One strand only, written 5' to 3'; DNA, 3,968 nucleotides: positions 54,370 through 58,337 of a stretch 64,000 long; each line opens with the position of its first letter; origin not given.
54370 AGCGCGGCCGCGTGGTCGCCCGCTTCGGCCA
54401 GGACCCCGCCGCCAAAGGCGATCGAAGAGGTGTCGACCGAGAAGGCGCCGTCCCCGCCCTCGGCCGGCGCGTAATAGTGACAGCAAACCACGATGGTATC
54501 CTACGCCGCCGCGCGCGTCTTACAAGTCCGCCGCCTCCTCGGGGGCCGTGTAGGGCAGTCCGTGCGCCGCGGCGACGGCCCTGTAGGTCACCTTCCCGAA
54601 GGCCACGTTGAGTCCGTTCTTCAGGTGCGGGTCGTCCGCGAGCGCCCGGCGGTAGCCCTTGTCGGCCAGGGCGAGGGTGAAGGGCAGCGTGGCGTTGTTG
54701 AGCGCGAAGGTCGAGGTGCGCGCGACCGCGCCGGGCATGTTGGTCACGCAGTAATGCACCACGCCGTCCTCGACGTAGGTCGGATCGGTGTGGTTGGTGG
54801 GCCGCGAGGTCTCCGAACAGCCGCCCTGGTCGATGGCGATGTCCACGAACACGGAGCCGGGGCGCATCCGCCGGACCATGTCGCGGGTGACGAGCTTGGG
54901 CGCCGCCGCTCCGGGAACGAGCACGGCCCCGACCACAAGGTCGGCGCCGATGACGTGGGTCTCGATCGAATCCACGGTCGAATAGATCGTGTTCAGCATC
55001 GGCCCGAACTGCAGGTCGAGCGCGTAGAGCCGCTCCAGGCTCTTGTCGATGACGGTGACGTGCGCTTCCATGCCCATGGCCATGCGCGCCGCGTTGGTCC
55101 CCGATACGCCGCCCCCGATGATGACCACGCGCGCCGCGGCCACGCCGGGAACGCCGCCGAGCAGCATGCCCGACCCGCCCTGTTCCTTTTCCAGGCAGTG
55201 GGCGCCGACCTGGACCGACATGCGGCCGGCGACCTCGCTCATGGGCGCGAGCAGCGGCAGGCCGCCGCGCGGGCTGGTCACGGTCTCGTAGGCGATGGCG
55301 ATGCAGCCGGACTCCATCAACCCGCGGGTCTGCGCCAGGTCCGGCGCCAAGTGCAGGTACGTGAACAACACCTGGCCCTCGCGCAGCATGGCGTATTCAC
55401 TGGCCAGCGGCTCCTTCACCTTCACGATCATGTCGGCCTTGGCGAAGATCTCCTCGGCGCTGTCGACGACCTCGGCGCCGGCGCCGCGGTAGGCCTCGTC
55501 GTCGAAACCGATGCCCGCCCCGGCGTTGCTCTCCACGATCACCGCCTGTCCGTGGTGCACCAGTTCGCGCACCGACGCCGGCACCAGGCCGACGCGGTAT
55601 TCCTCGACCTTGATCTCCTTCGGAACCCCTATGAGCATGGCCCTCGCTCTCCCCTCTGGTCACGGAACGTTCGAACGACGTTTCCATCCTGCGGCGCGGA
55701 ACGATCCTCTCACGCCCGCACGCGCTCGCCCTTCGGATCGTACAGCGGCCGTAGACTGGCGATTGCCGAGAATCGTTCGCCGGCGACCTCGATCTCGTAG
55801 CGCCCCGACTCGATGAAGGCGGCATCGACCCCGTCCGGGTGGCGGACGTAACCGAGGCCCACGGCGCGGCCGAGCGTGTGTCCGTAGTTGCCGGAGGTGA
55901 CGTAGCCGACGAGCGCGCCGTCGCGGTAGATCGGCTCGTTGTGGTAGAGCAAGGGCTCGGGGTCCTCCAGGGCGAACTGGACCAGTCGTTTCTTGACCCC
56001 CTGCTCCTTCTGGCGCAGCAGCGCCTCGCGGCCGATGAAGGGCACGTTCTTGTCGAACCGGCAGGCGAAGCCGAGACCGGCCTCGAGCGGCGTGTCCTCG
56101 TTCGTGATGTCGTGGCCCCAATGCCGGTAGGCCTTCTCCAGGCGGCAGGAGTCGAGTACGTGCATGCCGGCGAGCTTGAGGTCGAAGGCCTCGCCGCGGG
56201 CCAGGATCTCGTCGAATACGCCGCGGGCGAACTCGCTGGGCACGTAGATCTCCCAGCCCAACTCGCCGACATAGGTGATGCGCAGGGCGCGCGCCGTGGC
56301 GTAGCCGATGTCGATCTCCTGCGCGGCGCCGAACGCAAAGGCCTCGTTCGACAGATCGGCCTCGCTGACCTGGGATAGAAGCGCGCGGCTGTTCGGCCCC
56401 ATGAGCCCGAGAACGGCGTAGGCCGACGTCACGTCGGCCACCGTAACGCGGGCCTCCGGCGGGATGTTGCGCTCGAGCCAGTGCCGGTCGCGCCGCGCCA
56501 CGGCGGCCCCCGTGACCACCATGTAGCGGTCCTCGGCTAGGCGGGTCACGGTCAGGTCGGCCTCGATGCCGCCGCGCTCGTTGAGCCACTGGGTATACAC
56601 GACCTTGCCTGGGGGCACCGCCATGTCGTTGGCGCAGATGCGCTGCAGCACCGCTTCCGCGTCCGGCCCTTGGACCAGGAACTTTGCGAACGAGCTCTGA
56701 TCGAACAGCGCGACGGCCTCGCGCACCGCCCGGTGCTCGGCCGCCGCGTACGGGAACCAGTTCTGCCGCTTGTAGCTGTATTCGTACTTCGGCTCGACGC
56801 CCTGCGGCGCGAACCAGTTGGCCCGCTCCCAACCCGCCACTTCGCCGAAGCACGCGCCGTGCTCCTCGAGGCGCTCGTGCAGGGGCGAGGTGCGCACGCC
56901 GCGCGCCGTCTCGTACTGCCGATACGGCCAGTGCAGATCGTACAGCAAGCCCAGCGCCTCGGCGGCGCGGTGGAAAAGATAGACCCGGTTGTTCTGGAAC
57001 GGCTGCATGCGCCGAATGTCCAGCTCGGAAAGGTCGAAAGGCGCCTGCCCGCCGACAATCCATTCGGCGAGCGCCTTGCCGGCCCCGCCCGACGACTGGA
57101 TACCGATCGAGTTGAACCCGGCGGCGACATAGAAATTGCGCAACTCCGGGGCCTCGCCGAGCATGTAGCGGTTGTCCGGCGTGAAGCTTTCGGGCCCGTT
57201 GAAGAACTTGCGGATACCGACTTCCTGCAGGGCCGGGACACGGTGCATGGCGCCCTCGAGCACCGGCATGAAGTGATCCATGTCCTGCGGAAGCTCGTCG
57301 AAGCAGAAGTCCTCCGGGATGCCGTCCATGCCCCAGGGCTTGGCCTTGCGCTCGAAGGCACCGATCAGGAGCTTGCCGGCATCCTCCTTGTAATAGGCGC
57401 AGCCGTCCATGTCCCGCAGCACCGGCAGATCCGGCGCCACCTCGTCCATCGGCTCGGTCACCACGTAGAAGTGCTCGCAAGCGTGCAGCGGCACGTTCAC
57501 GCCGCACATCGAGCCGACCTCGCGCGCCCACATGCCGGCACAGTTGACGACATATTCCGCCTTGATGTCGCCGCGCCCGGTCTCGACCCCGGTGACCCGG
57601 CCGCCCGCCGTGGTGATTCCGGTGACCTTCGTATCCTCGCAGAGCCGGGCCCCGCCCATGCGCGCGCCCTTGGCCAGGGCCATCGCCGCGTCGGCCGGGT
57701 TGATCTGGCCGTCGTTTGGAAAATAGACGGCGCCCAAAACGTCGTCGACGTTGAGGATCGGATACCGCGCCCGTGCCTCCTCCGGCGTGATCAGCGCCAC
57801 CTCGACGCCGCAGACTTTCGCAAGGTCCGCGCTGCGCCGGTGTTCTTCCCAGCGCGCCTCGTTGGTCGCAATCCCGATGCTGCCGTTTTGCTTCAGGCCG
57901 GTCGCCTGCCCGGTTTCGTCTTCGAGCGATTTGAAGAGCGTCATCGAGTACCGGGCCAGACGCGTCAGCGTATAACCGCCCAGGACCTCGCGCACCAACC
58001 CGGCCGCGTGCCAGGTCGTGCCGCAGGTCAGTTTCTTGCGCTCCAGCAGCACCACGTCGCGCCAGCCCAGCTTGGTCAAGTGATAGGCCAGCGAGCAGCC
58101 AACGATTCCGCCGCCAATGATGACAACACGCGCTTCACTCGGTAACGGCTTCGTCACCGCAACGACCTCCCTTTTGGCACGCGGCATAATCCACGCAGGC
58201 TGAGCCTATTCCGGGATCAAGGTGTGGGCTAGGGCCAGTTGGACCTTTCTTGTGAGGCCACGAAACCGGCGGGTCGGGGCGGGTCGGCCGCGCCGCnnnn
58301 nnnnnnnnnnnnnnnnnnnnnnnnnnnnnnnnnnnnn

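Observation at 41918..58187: Putative uptake and deamination half of an aminosulfonate pathway with an unexpected DAO-GcvT demethylase-type enzyme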

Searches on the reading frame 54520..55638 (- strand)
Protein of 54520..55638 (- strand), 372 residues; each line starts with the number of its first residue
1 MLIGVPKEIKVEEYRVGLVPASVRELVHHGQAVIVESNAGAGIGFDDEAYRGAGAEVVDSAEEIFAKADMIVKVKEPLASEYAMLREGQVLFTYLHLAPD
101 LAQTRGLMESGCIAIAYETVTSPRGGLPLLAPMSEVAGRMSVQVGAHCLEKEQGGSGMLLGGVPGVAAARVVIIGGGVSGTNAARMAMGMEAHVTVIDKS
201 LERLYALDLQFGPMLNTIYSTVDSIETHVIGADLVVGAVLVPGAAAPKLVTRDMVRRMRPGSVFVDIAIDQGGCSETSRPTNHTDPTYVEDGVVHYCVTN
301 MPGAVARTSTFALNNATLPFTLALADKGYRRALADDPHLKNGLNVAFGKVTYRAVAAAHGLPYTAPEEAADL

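Call 4: search_protein_families(library=pfam, proteins=[window:54520-55638:-])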
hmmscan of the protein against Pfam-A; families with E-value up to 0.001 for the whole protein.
window:54520-55638:- (372 aa): 6 families
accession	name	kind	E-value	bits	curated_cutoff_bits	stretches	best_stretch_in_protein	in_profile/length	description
PF01262.27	AlaDh_PNT_C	-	3.4e-85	285.3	23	1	141-352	1-213/214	Alanine dehydrogenase/PNT, C-terminal domain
PF05222.21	AlaDh_PNT_N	-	1.1e-48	165.3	30.4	1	4-137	1-136/136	Alanine dehydrogenase/PNT, N-terminal domain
PF01488.26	Shikimate_DH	-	2.1e-06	28.3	24.3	1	166-269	10-113/138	Shikimate / quinate 5-dehydrogenase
PF02826.25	2-Hacid_dh_C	-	0.00011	22.1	25.1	0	166-268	34-127/178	D-isomer specific 2-hydroxyacid dehydrogenase, NAD binding domain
PF07992.20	Pyr_redox_2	-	0.00015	21.8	26.1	1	164-215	142-189/291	Pyridine nucleotide-disulphide oxidoreductase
PF00070.33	Pyr_redox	-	0.00037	21.4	22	1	170-215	1-46/82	Pyridine nucleotide-disulphide oxidoreductase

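Call 6: search_protein_families(library=ncbifam, proteins=[window:54520-55638:-], max_evalue=0.00001)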
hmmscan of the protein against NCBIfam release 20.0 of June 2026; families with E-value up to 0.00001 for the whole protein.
window:54520-55638:- (372 aa): 3 families
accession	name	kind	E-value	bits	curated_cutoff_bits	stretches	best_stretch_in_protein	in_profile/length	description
TIGR00518.1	alaDH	equivalog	1.2e-152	508.1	391.85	1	1-369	1-368/370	alanine dehydrogenase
NF006942.0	PRK09424.1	equivalog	3e-44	151.6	383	2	1-200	1-197/510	Re/Si-specific NAD(P)(+) transhydrogenase subunit alpha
TIGR00561.1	pntA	equivalog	3.7e-37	128.2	444.4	2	3-198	2-194/511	Re/Si-specific NAD(P)(+) transhydrogenase subunit alpha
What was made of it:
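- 54520..55638 (-): Alanine dehydrogenase (regenerates pyruvate, releases ammonium). TIGR00518, 508 bits against 392 (call 6).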

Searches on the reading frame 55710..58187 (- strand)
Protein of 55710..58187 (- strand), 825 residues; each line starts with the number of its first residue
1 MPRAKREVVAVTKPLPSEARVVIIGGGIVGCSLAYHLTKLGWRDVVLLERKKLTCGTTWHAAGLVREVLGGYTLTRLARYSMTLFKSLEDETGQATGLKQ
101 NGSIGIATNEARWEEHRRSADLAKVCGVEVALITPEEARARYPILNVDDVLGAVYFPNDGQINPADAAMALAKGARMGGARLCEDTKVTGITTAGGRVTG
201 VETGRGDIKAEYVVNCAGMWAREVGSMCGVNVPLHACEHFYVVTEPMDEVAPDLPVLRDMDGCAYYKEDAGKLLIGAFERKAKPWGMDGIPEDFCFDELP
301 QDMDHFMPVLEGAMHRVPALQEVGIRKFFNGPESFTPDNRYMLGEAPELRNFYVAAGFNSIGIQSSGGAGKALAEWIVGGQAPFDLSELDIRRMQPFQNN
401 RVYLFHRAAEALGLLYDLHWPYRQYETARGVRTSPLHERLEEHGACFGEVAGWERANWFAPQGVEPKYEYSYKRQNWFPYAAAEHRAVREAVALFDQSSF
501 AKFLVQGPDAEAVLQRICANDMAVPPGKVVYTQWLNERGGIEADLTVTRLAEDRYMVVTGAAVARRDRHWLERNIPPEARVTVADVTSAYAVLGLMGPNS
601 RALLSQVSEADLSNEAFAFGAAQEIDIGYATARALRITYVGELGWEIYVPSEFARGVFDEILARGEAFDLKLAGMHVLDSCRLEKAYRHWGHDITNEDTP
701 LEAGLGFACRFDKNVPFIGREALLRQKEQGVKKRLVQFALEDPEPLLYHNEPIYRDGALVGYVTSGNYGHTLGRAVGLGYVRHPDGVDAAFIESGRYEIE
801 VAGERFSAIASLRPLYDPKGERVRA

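Call 5: search_protein_families(library=pfam, proteins=[window:55710-58187:-])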
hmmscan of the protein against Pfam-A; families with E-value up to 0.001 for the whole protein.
window:55710-58187:- (825 aa): 9 families
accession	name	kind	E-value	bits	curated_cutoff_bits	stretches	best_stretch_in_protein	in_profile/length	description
PF01571.26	GCV_T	-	2.6e-85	286.2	25.6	1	436-708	1-255/255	Aminomethyltransferase folate-binding domain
PF01266.30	DAO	-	1.4e-75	255.5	27.9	1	20-376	1-353/353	FAD dependent oxidoreductase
PF08669.17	GCV_T_C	-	9.1e-23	80.4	25.9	1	733-817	1-80/80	Glycine cleavage T-protein C-terminal barrel domain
PF16350.10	FAO_M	-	1.5e-17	63.9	27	1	380-434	2-56/56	FAD dependent oxidoreductase central domain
PF07992.20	Pyr_redox_2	-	4.4e-06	26.8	26.1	1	16-52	142-175/291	Pyridine nucleotide-disulphide oxidoreductase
PF00070.33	Pyr_redox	-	4.3e-05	24.4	22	0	20-52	1-32/82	Pyridine nucleotide-disulphide oxidoreductase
PF13450.12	NAD_binding_8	-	4.6e-05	24.1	21.9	1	23-63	1-42/68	NAD(P)-binding Rossmann-like domain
PF01494.25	FAD_binding_3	-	5.3e-05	23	22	0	19-58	2-40/349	FAD binding domain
PF13738.12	Pyr_redox_3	-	0.00072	19.3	30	0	22-53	1-32/305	Pyridine nucleotide-disulphide oxidoreductase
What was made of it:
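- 55710..58157 (-): 815-aa DAO-FAO_M-GcvT-GcvT_C flavoenzyme: THF-linked N-demethylase, proposed N-methyltaurine to taurine. Pfam (call 5).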

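Call 6: search_protein_families(library=ncbifam, proteins=[window:55710-58187:-], max_evalue=0.00001)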
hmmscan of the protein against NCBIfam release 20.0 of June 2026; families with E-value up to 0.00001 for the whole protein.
window:55710-58187:- (825 aa): 27 families (the best 25 are shown)
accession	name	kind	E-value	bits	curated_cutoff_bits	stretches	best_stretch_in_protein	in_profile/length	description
NF001567.0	PRK00389.1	subfamily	1.5e-64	218.2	300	1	481-817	34-354/359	glycine cleavage system aminomethyltransferase GcvT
TIGR01372.1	soxA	subfamily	4e-59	200.4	1164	1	428-824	604-995/996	sarcosine oxidase subunit alpha family protein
TIGR00528.1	gcvT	equivalog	8.8e-56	189.4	235.85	1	482-782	33-331/362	glycine cleavage system aminomethyltransferase GcvT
NF053776.1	TmaoDeMthMsil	equivalog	1.2e-48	166.2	1100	1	481-825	418-763/763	trimethylamine N-oxide demethylase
NF010093.0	PRK13579.1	equivalog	4.4e-46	157.4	459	1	431-784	9-337/371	glycine cleavage system aminomethyltransferase GcvT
TIGR02352.1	thiamin_ThiO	equivalog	6e-42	144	250.8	1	21-380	1-350/351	glycine oxidase ThiO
TIGR01373.1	soxB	subfamily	1.4e-31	109.8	529.45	1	18-381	30-386/407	sarcosine oxidase subunit beta family protein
NF008425.0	PRK11259.1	equivalog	3.3e-29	102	257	1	20-226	6-210/377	N-methyl-L-tryptophan oxidase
NF009133.0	PRK12486.1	equivalog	1.3e-27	96.7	410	1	483-783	46-341/369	dimethylsulfoniopropionate demethylase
NF001933.0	PRK00711.1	subfamily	5.3e-27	94.9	383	1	74-396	108-418/429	D-amino acid dehydrogenase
TIGR03364.1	HpnW_proposed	hypoth_equivalog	3.4e-21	75.7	285.1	1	20-222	2-198/365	TIGR03364 family FAD-dependent oxidoreductase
TIGR01377.1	soxA_mon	subfamily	1.3e-20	73.5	479.65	1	21-395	3-376/381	amino oxidase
TIGR03377.1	glycerol3P_GlpA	equivalog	3.8e-19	68.6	552.8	1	21-235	2-218/530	anaerobic glycerol-3-phosphate dehydrogenase subunit GlpA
NF050086.1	pipecolate_AmaA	exception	9.5e-16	57.4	600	1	18-253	25-267/425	L-pipecolate oxidase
NF033460.1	glycerol3P_ox_II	equivalog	1.5e-15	57.2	460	1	21-230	4-217/361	type 2 glycerol-3-phosphate oxidase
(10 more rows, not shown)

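Call 8: find_homologous_proteins(query=window:55710-58187:-, max_evalue=1e-50)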
Query window:55710-58187:- (825 aa): 8000 proteins with E <= 1e-50 among 8000 candidates; the best 120 are listed.
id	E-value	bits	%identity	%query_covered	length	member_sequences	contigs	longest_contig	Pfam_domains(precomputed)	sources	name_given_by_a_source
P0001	0.0e+0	1897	100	99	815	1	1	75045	PF01571.27,PF08669.18,PF01266.31,PF16350.11,PF07992.21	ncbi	ncbi:MAG: FAD-dependent oxidoreductase [Kiloniellaceae bacterium]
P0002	0.0e+0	1595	83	99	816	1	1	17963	PF01571.27,PF08669.18,PF01266.31,PF16350.11,PF07992.21,PF00070.34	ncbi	-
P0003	0.0e+0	1576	82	99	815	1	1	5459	PF01571.27,PF08669.18,PF01266.31,PF16350.11,PF07992.21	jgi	-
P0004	0.0e+0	1575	82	99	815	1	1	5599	PF01571.27,PF08669.18,PF01266.31,PF16350.11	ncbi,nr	ncbi:MAG: FAD-dependent oxidoreductase [Proteobacteria bacterium]|nr:FAD-dependent oxidoreductase [P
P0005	0.0e+0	1574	82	99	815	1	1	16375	PF01571.27,PF08669.18,PF01266.31,PF16350.11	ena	-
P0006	0.0e+0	1573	82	99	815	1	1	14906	PF01571.27,PF08669.18,PF01266.31,PF16350.11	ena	-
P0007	0.0e+0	1571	81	99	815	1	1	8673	PF01571.27,PF08669.18,PF01266.31,PF16350.11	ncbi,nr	ncbi:MAG: FAD-dependent oxidoreductase [Proteobacteria bacterium]|nr:FAD-dependent oxidoreductase [P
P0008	0.0e+0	1570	82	99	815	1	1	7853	PF01571.27,PF08669.18,PF01266.31,PF16350.11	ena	-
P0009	0.0e+0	1566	81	99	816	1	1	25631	PF01571.27,PF08669.18,PF01266.31,PF16350.11,PF07992.21,PF00070.34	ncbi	-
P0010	0.0e+0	1566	81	98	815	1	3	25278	PF01571.27,PF08669.18,PF01266.31,PF16350.11,PF07992.21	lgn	-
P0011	0.0e+0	1565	81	99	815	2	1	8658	PF01571.27,PF08669.18,PF01266.31,PF16350.11,PF13450.13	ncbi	-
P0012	0.0e+0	1565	82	99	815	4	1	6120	PF01571.27,PF08669.18,PF01266.31,PF16350.11,PF07992.21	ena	-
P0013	0.0e+0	1564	81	99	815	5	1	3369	PF01571.27,PF01946.24,PF08669.18,PF01266.31,PF16350.11,PF13450.13,PF00890.31,PF07992.21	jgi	jgi:4-methylaminobutanoate oxidase (formaldehyde-forming)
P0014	0.0e+0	1563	81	99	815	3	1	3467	PF01571.27,PF08669.18,PF01266.31,PF16350.11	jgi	jgi:4-methylaminobutanoate oxidase (formaldehyde-forming)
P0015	0.0e+0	1559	81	99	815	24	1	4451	PF01571.27,PF08669.18,PF01266.31,PF16350.11,PF07992.21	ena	-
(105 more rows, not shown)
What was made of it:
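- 55710..58157 (-): 100% identical to a Kiloniellaceae MAG protein (call 8).
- Checked: The database start is 58157, giving 815 aa rather than 825 (call 8).
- JGI labels many orthologues '4-methylaminobutanoate oxidase' (call 8).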

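Call 10: find_related_loci(query=window:55710-58157:-, collection=genome_contigs, flank=10000)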
Query window:55710-58157:- (815 aa) in genome_contigs; peptide patterns used: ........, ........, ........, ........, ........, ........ (x = any residue, [..] = any of these).
167 stretches matched a pattern; 148 encode a relative of the query (tblastn E <= 1e-3); the best 80 are kept; 80 distinct loci.
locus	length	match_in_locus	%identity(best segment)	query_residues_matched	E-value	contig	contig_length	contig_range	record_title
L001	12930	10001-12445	81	1-815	0e+0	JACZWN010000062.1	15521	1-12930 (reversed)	MAG: Proteobacteria bacterium isolate B20T1B11 B20T1B11_NODE574, whole genome shotgun sequence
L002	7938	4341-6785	80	1-815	0e+0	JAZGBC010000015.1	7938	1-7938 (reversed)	MAG: Kiloniellales bacterium isolate SCS1bin.6 SCS1bin.6_15, whole genome shotgun sequence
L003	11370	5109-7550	80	1-814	0e+0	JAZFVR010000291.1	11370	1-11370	MAG: Alphaproteobacteria bacterium isolate BS3bin.25 BS3bin.25_291, whole genome shotgun sequence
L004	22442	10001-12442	79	1-814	0e+0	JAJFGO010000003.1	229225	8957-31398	MAG: Kiloniellaceae bacterium isolate OFTM296 OFTM296_2, whole genome shotgun sequence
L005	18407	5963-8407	76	1-815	0e+0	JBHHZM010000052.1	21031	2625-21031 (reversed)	MAG: Alphaproteobacteria bacterium isolate Maj_1_bin.23 NODE_1092_length_21031_cov_14.495662, whole genome shotgun seque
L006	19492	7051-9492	78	1-814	0e+0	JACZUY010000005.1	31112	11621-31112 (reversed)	MAG: Proteobacteria bacterium isolate B17T1B10 B17T1B10_NODE572, whole genome shotgun sequence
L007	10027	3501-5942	73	1-814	0e+0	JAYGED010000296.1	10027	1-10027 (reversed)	MAG: Alphaproteobacteria bacterium isolate OC3_3000m_MAG_71 OC3_3000m_contig_110473, whole genome shotgun sequence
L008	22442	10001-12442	76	1-814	0e+0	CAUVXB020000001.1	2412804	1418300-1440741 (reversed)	MAG: Alphaproteobacteria bacterium isolate 8c258d8c-a111-4014-ac25-dd31ebeb1c18 genome assembly, contig: contig_1, whole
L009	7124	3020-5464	73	1-815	0e+0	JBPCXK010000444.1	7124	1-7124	MAG: Gammaproteobacteria bacterium isolate MAG_seacave_114 S1Ck127_6520369, whole genome shotgun sequence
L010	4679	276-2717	72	1-814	0e+0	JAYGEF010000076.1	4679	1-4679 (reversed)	MAG: Alphaproteobacteria bacterium isolate OC6_3000m_MAG_168 OC6_3000m_contig_1575410, whole genome shotgun sequence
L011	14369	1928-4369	75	1-814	0e+0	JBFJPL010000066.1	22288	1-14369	MAG: Kiloniellales bacterium isolate Mix_sand18.2022.04.D.56 k141_3579671_length_22288_cov_21.5780, whole genome shotgun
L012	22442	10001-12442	71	1-814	0e+0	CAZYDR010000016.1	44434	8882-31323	MAG TPA_asm: uncultured Alphaproteobacteria bacterium isolate SRP308112_co1_372 genome assembly, contig: NODE_887_length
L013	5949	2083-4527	73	1-815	0e+0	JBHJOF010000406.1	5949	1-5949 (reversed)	MAG: Kiloniellales bacterium isolate al_S5C224 S5Ck119_347845, whole genome shotgun sequence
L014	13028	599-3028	71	5-814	0e+0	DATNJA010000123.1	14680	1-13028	MAG TPA_asm: Candidatus Udaeobacter sp. isolate SMAG_U11387 k141_1060449, whole genome shotgun sequence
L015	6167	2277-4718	69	1-814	0e+0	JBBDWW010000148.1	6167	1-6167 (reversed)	MAG: Dongiaceae bacterium isolate LejiaD_64_10 Lejia_D_17388_length_6167_cov_6, whole genome shotgun sequence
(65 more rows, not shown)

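Call 14: search_solved_structures(query=window:55710-58157:-, max_evalue=1e-20)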
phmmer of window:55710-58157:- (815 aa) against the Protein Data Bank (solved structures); distinct sequences matched with E-value up to 1e-20: 20.
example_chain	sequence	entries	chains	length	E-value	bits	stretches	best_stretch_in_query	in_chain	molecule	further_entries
5l46_A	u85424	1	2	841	9.5e-159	533.4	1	8-806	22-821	Dimethylglycine dehydrogenase, mitochondrial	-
4pab_A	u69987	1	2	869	5.2e-157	527.6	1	8-806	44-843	Dimethylglycine dehydrogenase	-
4p9s_A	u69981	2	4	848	3e-156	525.1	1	8-806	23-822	Dimethylglycine dehydrogenase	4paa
1pj5_A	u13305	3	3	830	5.6e-142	477.9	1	7-814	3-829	N,N-dimethylglycine oxidase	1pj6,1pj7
3gsi_A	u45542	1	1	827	2.3e-140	472.6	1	10-814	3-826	N,N-dimethylglycine oxidase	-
1yx2_A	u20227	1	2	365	1.6e-47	165.4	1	470-771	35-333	Aminomethyltransferase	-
1y56_B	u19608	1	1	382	1.6e-44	155.6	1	5-380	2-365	sarcosine oxidase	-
1woo_A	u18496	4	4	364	1.5e-42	149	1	473-772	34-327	Aminomethyltransferase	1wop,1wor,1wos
1v5v_A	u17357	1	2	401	7.2e-38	133.5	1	462-809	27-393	aminomethyltransferase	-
2gag_A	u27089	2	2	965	5.5e-32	114.1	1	422-812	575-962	heterotetrameric sarcosine oxidase alpha-subunit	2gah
1vrq_A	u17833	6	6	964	3.6e-31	111.4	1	422-773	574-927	Sarcosine oxidase alpha subunit | Subunit alpha of sarcosine oxidase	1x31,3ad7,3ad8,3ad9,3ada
9q59_A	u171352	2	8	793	1.4e-30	109.4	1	465-814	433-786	trimethylamine N-oxide demethylase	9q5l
9q5a_A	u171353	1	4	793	1.4e-30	109.4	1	465-814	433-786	Trimethylamine N-oxide Demethylase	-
3gir_A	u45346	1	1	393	3e-27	98.4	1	414-772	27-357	Aminomethyltransferase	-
4ysh_A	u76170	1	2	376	5.2e-27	97.6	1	11-383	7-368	Glycine oxidase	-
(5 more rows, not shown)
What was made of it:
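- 55710..58157 (-): 533 bits to DMGDH (call 14).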
